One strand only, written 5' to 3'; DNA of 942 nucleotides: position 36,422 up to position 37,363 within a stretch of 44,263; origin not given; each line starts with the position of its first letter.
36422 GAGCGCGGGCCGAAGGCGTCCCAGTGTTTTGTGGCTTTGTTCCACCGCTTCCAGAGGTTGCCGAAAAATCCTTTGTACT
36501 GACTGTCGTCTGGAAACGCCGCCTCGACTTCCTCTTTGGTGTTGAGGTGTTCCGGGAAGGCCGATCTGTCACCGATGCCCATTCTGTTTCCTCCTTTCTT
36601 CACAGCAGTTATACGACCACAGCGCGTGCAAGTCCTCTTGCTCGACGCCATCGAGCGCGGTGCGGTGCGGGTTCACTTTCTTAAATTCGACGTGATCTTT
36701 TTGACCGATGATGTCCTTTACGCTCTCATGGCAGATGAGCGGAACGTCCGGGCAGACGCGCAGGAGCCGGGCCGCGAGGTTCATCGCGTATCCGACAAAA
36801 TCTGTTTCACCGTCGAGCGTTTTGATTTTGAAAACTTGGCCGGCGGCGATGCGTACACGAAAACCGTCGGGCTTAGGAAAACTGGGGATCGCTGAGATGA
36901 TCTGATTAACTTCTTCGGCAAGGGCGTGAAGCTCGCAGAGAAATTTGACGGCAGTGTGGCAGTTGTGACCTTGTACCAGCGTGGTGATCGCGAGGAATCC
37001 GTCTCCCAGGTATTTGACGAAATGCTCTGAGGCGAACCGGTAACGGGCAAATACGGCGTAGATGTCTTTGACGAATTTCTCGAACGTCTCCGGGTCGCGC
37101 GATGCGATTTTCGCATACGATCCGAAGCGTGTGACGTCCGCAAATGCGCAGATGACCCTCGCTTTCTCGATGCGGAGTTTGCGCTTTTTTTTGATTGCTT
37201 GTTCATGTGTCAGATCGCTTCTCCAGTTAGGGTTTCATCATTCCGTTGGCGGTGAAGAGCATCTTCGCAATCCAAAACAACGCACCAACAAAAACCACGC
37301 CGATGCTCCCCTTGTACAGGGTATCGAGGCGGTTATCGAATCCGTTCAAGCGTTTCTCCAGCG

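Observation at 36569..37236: Cryptic class III nucleotidyl cyclase gene with no canonical in-frame start; access through an A8 slippery run or a CTG codon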

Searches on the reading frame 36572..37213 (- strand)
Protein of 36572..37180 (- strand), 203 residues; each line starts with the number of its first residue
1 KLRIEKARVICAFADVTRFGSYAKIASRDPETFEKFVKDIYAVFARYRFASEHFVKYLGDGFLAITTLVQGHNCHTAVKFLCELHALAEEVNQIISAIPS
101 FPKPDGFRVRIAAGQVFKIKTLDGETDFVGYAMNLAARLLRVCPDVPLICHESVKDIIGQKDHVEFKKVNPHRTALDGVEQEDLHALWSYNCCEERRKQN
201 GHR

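Call 19: search_dna_similar(query=window:36572-37180:-, collection=phages, mode=protein, max_evalue=0.01)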
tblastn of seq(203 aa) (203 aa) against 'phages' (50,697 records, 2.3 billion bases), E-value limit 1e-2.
No match.

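Call 21: find_related_loci(query=A1, collection=viral_contigs, flank=6000)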
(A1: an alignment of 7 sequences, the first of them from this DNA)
Query A1 (214 aa) in viral_contigs; peptide patterns used: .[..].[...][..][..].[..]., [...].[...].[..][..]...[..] (x = any residue, [..] = any of these).
26 stretches matched a pattern; 1 encode a relative of the query (tblastn E <= 1e-3); 1 distinct loci.
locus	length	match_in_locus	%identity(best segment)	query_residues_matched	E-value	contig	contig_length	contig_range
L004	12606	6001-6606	38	10-202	2e-38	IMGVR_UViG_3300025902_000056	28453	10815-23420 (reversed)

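Call 22: search_solved_structures(query=A1, max_evalue=1, show_alignments=2)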
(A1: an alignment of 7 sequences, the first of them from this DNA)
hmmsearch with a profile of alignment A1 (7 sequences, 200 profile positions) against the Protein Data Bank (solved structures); distinct sequences matched with E-value up to 1: 6.
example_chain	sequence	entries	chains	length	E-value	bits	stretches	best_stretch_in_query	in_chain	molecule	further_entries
4wp8_A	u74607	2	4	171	0.0099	18.6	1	5-63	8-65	Ma1120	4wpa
4wp9_A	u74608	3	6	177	0.011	18.5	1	5-63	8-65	Ma1120 | Cyclase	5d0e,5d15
4wp3_A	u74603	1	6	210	0.025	17.3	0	5-63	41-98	Ma1120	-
5j10_A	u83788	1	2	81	0.34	13.6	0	73-101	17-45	peptide design 2L4HC2_24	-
1ybt_A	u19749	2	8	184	0.41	13.4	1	104-160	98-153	hydrolase, alpha/beta hydrolase fold family | lipJ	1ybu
3no3_A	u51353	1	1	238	0.62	12.8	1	74-144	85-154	glycerophosphodiester phosphodiesterase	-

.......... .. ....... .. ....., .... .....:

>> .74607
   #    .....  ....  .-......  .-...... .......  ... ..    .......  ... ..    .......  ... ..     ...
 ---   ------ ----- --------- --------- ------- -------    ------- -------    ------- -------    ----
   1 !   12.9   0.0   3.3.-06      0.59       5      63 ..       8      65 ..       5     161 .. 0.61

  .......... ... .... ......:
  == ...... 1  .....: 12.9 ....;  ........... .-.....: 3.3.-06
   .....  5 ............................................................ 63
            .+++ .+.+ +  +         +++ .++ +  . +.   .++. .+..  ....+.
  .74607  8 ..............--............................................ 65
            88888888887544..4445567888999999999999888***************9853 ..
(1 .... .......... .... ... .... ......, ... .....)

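Call 27: find_related_loci(query=A1, collection=metagenome_contigs, flank=6000)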
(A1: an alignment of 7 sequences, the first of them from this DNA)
Query A1 (214 aa) in metagenome_contigs; peptide patterns used: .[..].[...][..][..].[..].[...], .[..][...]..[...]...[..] (x = any residue, [..] = any of these).
600 stretches matched a pattern (row limit reached: there are more); 2 encode a relative of the query (tblastn E <= 1e-3); 2 distinct loci.
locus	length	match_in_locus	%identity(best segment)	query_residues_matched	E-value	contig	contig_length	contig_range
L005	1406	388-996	32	10-201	8e-33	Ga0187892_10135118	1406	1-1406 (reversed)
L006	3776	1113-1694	29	15-198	8e-22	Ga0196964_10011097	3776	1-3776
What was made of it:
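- Tried and rejected: The metagenome scan found only distant ones (call 27).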

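Call 29: find_related_loci(query=window:36572-37180:-, collection=genome_contigs, flank=6000)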
Query seq(203 aa) (203 aa) in genome_contigs; peptide patterns used: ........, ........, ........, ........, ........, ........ (x = any residue, [..] = any of these).
111 stretches matched a pattern, but none encodes a relative of the query by tblastn (E <= 1e-3).

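Call 32: predict_structure(alignment_id=A1)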
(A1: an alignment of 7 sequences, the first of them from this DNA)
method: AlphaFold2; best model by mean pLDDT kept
length: 214 residues; sequences in the alignment: 7
mean_pLDDT: 84.9   pTM: 0.80
mean pLDDT of the five models: 84.9, 79.8, 71.3, 64.5, 64.0
residues with pLDDT >= 90: 116; 70-90: 70; 50-70: 18; < 50: 10
segments of 3 or more residues with pLDDT < 50: 206-214
pLDDT, mean of each block of 10 residues (from residue 1): 54 85 94 84 89 94 91 93 86 94 92 87 95 88 93 89 90 82 71 91 61 35
secondary structure, 60 per line:
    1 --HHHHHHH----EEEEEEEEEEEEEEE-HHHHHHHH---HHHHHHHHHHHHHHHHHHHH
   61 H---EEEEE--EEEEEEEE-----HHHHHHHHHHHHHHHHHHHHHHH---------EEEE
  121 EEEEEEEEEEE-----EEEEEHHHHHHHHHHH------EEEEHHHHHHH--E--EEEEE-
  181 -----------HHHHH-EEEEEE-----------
elements in order: H3-9 E14-28 H30-37 H41-61 E65-69 E72-79 H85-107 E117-131 E137-141 H142-152 E159-162 H163-169 E175-179 H192-196 E198-203
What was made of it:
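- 36569..37213 (-): Cyclase reading frame from the conserved in-frame CTG to the TGA stop (214 codons plus stop). It is a class III cyclase homology domain with a family-specific C-terminal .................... element. AF2 pLDDT 84.9, pTM 0.80 (call 32).
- On Class III nucleotidyl cyclase (cyclase homology domain, PF00211): AF2 pLDDT 84.9 (call 32).
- The AF2 model has pLDDT 84.9 (call 32).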

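Call 33: search_protein_representatives(alignment_id=A1)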
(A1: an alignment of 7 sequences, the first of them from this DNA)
Query: 7 sequences, 200 profile positions. Proteins with E-value up to 0.001 (for the whole library): 435; up to 1e-10: 143; up to 1e-30: 45. The best 150 are listed.
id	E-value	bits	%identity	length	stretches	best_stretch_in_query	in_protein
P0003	1.7e-93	328.0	-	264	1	1-199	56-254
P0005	1.3e-83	295.8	-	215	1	1-197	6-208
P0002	4.1e-81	287.6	-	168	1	34-197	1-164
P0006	9.0e-50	185.3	-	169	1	25-188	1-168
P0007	2.7e-48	180.5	-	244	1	3-189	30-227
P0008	4.2e-47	176.6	-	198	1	1-191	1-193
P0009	4.2e-45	170.1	-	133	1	60-190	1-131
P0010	3.5e-44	167.1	-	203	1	3-193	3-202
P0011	7.5e-44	166.0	-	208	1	1-195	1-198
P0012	8.4e-44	165.8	-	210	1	2-193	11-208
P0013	8.7e-44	165.8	-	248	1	6-192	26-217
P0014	2.9e-42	160.8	-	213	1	3-197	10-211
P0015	7.7e-42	159.4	-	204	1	3-190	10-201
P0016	1.4e-41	158.5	-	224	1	2-189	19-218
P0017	2.9e-41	157.6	-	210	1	3-195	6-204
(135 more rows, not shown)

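Call 36: fold_search(model_id=the predicted structure, library=pdb)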
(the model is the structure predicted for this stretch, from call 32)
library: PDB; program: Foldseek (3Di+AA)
matches with E <= 10: 916; with E <= 0.001: 148
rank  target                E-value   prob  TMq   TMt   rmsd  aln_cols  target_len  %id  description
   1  9p2r_A                1.0e-08  1.00  0.66  0.43   5.2       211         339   14  Extended, CYR715-bound state of Manduca sexta soluble guanylate cyclase mutant beta C122S (released 2025-11-12)
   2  8hbe_A                1.9e-08  1.00  0.66  0.28   5.0       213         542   14  Structure of human soluble guanylate cyclase in the inactive state at 3.1 angstrom (released 2023-04-19)
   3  4p2f                  2.9e-08  1.00  0.58  0.64   4.9       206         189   18  Monomeric form of a single mutant (F363R) of Mycobacterial Adenylyl cyclase Rv1625c (released 2014-09-17)
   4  5oyh_D                2.9e-08  1.00  0.50  0.56   5.9       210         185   20  crystal structure of the catalytic core of a rhodopsin-guanylyl cyclase with converted specificity in complex with ATP (released 2018-06-06)
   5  5o5l_A                3.6e-08  1.00  0.62  0.59   5.2       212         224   18  X-ray structure of a bacterial adenylyl cyclase soluble domain, solved at cryogenic temperature (released 2017-11-01)
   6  6jt0_B                3.6e-08  1.00  0.63  0.26   6.7       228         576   15  Structure of human soluble guanylate cyclase in the unliganded state (released 2019-08-28)
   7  9bcv_B                3.6e-08  1.00  0.61  0.62   6.9       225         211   16  Cyclase domain of GC-A bound to ANP (released 2024-11-27)
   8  8qfg                  4.3e-08  1.00  0.63  0.43   4.5       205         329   20  Cryogenic crystal structure of the Photoactivated Adenylate Cyclase OaPAC after 5 seconds of blue light illumination (released 2023-11-01)
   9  3uvj_C                4.8e-08  1.00  0.61  0.67   4.7       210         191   13  Crystal structure of the catalytic domain of the heterodimeric human soluble guanylate cyclase 1. (released 2011-12-28)
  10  4ni2_B                5.1e-08  1.00  0.61  0.65   4.6       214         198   13  Crystal structure of the heterodimeric catalytic domain of wild-type human soluble guanylate cyclase (released 2014-04-16)
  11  7d9t_B                5.5e-08  1.00  0.63  0.27   5.1       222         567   13  Structure of human soluble guanylate cyclase in the cinciguat-bound inactive state (released 2021-08-11)
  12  5oyh_O                5.8e-08  1.00  0.50  0.58   5.8       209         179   18  crystal structure of the catalytic core of a rhodopsin-guanylyl cyclase with converted specificity in complex with ATP (released 2018-06-06)
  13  5o5k_A                6.2e-08  1.00  0.63  0.62   5.1       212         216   18  X-ray structure of a bacterial adenylyl cyclase soluble domain (released 2017-11-01)
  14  8hbe_B                6.6e-08  1.00  0.63  0.27   5.4       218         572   13  Structure of human soluble guanylate cyclase in the inactive state at 3.1 angstrom (released 2023-04-19)
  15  6jt2_B                8.4e-08  1.00  0.60  0.26   5.2       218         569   13  Structure of human soluble guanylate cyclase in the NO activated state (released 2019-09-04)
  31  3r5g_B                1.5e-07  1.00  0.62  0.67   5.0       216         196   16  Crystal structure of the adenylyl cyclase CyaB from P. aeruginosa (released 2012-01-11)
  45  3r5g_A                3.3e-07  1.00  0.65  0.71   4.5       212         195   16  Crystal structure of the adenylyl cyclase CyaB from P. aeruginosa (released 2012-01-11)
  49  7r65_A                4.5e-07  1.00  0.59  0.56   4.6       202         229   15  Crystal structure of a bacterial cyclic UMP synthase from Burkholderia cepacia LK29 (released 2021-10-13)
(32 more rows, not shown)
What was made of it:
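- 36569..37213 (-): Foldseek against PDB: the top 50 are all class III AC/GC, E about 1e-8 (call 36).
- On Class III nucleotidyl cyclase (cyclase homology domain, PF00211): Foldseek top 50 PDB hits are all class III cyclases, E about 1e-8, TM 0.5-0.7 (call 36).
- Closest known: Bacterial homodimeric class III adenylyl/guanylyl cyclases. Same: Foldseek TM is 0.6-0.7 (call 36).
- Closest known: Pycsar PycC cyclases. Same: Both are stand-alone cyclase-homology-domain proteins of about 200 aa. 7r65 is among the fold hits (call 36).
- There are 148 PDB fold hits at E<=1e-3, and the top 50 are all class III cyclases (call 36).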

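Call 37: fold_search(model_id=the predicted structure, library=viral)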
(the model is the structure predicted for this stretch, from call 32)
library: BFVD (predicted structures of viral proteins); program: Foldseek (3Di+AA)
matches with E <= 10: 637; with E <= 0.001: 5
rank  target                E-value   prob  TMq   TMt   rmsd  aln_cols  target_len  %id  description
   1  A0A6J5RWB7            8.9e-08  1.00  0.61  0.23   4.6       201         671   17  COG4252 Predicted transmembrane sensor domain [uncultured Caudovirales phage]
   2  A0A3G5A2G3            2.6e-07  1.00  0.59  0.34   6.6       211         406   15  Response regulator [Harvfovirus sp.]
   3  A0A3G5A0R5            1.5e-06  1.00  0.68  0.33   7.3       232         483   15  Guanylate cyclase domain-containing protein [Faunusvirus sp.]
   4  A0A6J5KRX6            6.4e-06  1.00  0.52  0.41   7.5       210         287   12  Guanylate cyclase domain-containing protein [uncultured Caudovirales phage]
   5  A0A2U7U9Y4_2          1.9e-04  1.00  0.46  0.11   6.4       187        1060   16  Serine/threonine protein kinase [Pandoravirus quercus]
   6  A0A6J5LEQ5            5.1e-03  0.99  0.34  0.23   8.1       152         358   11  Diguanylate cyclase AdrA [uncultured Caudovirales phage]
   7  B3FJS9                8.4e-03  0.33  0.20  0.16  15.6       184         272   10  Uncharacterized protein [Pseudomonas phage 201phi2-1]
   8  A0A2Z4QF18            1.0e-02  0.69  0.27  0.36   9.2       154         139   11  Uncharacterized protein [Erwinia phage vB_EamM_Alexandra]
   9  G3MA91                1.7e-02  0.87  0.32  0.28   7.9       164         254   10  Gp350 [Bacillus phage G]
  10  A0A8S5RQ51            2.0e-02  0.99  0.35  0.18   3.7       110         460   15  GGDEF protein (Fragment) [virus sp. ctr1v16]
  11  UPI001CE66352         2.0e-02  0.69  0.27  0.35   6.4       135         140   14  (no name look-up for this kind of identifier)
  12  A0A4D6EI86            2.6e-02  0.84  0.40  0.35  18.4       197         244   10  Adenylyl/guanylyl cyclase, catalytic incomplete domain containing protein [Pandoravirus celtis]
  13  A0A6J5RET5            2.6e-02  0.63  0.22  0.30  10.2       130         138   12  Uncharacterized protein [uncultured Caudovirales phage]
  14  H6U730                2.9e-02  0.20  0.20  0.17  14.3       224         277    9  NS2 [Infectious hypodermal and hematopoietic necrosis virus]
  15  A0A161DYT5            3.1e-02  0.57  0.25  0.34   7.5       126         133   17  E4 ORF3 [Bat mastadenovirus WIV11]
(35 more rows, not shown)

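Call 50: find_related_loci(query=A4, collection=genome_contigs, flank=8000)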
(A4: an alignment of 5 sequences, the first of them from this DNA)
Query A4 (196 aa) in genome_contigs; peptide patterns used: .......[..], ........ (x = any residue, [..] = any of these).
191 stretches matched a pattern, but none encodes a relative of the query by tblastn (E <= 1e-3).

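Call 51: find_related_loci(query=A4, collection=viral_contigs, flank=8000)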
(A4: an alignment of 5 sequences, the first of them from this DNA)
Query A4 (196 aa) in viral_contigs; peptide patterns used: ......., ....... (x = any residue, [..] = any of these).
123 stretches matched a pattern; 1 encode a relative of the query (tblastn E <= 1e-3); 1 distinct loci.
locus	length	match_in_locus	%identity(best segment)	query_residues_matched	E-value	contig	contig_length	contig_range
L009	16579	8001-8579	39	1-184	3e-37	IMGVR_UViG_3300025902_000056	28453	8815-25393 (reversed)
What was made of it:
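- Tried and rejected: More close relatives: GTDB genomes and IMG/VR gave none (calls 29, 50, 51).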

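Call 52: find_homologous_proteins(query=A4, max_evalue=1e-20)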
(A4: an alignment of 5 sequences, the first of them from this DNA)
Query A4 (5 sequences) (196 aa, profile of the alignment): 7 proteins with E <= 1e-20 among 3887 candidates.
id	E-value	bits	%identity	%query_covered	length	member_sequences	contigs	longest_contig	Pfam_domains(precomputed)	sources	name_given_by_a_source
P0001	7.1e-112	390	80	96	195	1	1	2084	-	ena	-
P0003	6.6e-104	364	57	99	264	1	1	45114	-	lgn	-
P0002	8.2e-88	311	72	85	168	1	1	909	-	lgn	-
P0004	1.1e-87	311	58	85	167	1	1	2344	-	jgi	jgi:class 3 adenylate cyclase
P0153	7.2e-53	197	54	73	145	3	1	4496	-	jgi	jgi:class 3 adenylate cyclase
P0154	5.2e-28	116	35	92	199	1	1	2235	PF00211.26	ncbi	-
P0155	2.7e-27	114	36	98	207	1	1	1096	PF00211.26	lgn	-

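Call 53: find_encoding_contigs(protein=P0153, flank=5000, max_places=3)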
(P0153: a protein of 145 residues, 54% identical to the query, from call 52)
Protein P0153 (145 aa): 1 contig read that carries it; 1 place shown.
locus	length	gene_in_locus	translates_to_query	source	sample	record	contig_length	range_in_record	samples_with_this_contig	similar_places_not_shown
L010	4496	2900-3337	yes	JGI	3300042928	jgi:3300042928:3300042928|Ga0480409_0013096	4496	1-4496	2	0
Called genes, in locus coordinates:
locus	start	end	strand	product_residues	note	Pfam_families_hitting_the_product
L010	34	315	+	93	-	-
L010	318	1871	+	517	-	-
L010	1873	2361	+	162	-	PF05838:Glyco_hydro_108, PF09374:PG_binding_3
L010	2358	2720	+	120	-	-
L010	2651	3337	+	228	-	-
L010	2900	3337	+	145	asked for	-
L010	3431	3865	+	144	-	-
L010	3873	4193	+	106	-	PF08774:VRR_NUC (weak)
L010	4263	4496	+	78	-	?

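Call 64: find_encoding_contigs(protein=P0154, flank=3000, max_places=2)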
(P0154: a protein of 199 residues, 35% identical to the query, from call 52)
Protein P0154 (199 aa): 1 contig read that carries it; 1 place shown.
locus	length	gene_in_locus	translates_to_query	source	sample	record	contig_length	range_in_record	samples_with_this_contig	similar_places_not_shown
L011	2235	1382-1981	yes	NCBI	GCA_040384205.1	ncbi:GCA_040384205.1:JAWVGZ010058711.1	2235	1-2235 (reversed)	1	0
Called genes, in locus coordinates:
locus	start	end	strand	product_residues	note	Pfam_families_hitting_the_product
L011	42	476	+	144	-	-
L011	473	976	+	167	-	PF05838:Glyco_hydro_108, PF09374:PG_binding_3 (weak)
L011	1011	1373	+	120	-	-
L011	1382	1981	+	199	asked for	PF00211:Guanylate_cyc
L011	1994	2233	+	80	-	?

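Call 73: search_solved_structures(query=A5, max_evalue=0.01, show_alignments=1)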
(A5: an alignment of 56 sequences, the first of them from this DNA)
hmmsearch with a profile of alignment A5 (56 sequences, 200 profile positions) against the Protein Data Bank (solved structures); distinct sequences matched with E-value up to 0.01: 52.
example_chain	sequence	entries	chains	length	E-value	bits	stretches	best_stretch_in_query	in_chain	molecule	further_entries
3r5g_A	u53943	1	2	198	3.2e-12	49.6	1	4-185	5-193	CyaB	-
3et6_A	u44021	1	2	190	6.4e-09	38.8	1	5-170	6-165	Soluble guanylyl cyclase beta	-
6aoa_A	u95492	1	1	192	7.3e-09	38.6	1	4-165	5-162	Bacterio-rhodopsin/guanylyl cyclase 1 fusion protein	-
5o5k_A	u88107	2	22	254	7.4e-09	38.6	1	8-163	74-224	Adenylate cyclase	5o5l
5oyh_A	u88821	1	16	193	2e-08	37.2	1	4-165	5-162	Nucleotide cyclase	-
4p2f_A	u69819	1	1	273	2.4e-08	36.9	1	9-146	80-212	Adenylate cyclase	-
4p2m_A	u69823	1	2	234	4.1e-08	36.2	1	9-146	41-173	Adenylate cyclase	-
7yz9_A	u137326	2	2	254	5e-08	35.9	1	9-146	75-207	Adenylate cyclase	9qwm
4p2x_A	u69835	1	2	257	5.3e-08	35.8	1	9-146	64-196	Adenylate cyclase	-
1wc0_A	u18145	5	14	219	7.2e-08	35.4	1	9-165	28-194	ADENYLATE CYCLASE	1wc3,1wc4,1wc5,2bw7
1wc1_A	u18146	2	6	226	8.4e-08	35.1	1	9-165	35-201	ADENYLATE CYCLASE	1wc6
7yzi_A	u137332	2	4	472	2.1e-07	33.9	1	9-146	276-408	Adenylate cyclase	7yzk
8sl3_A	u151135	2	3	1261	7.8e-07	32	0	5-90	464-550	Adenylate cyclase type 5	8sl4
4wp8_A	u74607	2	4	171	9.7e-07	31.7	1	7-171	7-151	Ma1120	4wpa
4wp9_A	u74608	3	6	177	1.1e-06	31.5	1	7-171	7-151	Ma1120 | Cyclase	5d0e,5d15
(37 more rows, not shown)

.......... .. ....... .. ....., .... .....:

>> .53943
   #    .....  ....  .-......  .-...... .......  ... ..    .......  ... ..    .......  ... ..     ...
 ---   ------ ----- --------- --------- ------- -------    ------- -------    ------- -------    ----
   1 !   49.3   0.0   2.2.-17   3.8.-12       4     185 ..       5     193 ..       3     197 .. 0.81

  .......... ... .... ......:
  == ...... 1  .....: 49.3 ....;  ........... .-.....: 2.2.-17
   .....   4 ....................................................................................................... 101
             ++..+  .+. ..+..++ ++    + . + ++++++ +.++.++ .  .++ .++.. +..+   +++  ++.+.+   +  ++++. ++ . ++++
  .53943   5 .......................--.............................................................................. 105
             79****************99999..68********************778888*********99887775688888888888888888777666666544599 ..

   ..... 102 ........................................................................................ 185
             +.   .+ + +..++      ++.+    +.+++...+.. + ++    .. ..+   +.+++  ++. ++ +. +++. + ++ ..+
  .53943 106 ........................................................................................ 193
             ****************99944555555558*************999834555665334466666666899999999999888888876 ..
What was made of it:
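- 36569..37213 (-): Family profile against CyaB 3r5g, E=3.2e-12 (call 73).
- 36767..37138 (-): Span that holds the catalytic residues. Metal Asp 37138..37136 (AFADV). Substrate Lys 37015..37013 and metal Asp 37003..37001 (KYLGDG). Arg in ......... Substrate Asp 36802..36800 (DFVG). Transition-state Asn 36781..36779 and Arg 36769..36767 (MNLAAR). The register matches CyaB in the HMMER alignment (call 73).
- On Class III nucleotidyl cyclase (cyclase homology domain, PF00211): The 56-sequence family profile hits CyaB at 3e-12 and 50 other cyclase chains (call 73).
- Closest known: Bacterial homodimeric class III adenylyl/guanylyl cyclases. Same: There is a full-length profile match to CyaB (E=3e-12, call 73).
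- The family profile hits CyaB at E=3e-12 (call 73).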
